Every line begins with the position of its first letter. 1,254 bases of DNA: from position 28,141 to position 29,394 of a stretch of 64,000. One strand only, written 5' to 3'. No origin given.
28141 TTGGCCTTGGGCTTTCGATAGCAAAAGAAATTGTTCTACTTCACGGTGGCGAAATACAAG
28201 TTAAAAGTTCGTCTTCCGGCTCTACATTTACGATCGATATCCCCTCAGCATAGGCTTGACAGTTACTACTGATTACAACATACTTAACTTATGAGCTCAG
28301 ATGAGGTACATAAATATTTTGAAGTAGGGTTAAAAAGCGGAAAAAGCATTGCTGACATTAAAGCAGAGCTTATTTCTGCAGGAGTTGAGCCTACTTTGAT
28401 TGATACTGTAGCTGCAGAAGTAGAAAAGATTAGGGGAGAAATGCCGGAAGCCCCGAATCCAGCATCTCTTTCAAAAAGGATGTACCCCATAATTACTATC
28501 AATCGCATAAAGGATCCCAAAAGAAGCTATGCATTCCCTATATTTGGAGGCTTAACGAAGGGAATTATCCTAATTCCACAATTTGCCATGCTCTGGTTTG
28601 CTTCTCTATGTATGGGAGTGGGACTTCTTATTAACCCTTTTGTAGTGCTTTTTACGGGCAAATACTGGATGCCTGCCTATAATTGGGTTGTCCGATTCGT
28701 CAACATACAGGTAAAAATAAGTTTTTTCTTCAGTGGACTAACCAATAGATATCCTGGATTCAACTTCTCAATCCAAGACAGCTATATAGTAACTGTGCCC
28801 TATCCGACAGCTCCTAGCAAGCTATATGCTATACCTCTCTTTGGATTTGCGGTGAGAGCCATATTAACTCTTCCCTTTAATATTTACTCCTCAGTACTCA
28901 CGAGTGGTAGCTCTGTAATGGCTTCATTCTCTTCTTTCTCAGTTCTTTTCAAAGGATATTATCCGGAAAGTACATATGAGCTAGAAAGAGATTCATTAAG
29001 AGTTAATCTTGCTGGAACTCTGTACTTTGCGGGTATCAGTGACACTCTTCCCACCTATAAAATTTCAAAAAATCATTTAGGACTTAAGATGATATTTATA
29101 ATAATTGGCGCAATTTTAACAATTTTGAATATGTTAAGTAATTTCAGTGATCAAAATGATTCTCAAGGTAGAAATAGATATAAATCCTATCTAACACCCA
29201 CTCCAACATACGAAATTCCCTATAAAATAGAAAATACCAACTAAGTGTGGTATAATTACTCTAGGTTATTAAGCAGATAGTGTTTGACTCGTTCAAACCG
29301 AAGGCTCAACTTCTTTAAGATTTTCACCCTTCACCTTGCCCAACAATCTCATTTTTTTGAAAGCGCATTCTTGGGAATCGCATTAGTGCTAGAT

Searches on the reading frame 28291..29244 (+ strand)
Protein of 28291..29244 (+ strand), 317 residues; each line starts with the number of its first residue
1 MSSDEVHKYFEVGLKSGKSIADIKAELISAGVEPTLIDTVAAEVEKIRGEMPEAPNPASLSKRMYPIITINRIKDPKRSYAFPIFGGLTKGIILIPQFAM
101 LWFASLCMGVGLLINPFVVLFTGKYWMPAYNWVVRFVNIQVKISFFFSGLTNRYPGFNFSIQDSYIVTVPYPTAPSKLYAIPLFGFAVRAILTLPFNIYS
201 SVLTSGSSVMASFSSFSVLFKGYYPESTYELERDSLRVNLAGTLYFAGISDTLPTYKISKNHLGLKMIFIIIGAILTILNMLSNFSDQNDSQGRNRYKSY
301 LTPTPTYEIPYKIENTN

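Call 60: search_protein_families(library=pfam, proteins=[window:28291-29244:+], max_evalue=0.00001)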
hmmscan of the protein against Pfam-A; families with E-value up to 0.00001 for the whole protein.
window:28291-29244:+ (317 aa): 1 family
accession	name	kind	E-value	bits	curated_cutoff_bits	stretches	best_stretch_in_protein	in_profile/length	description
PF14333.11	DUF4389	-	9.6e-08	32.3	25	0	90-155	7-72/76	Domain of unknown function (DUF4389)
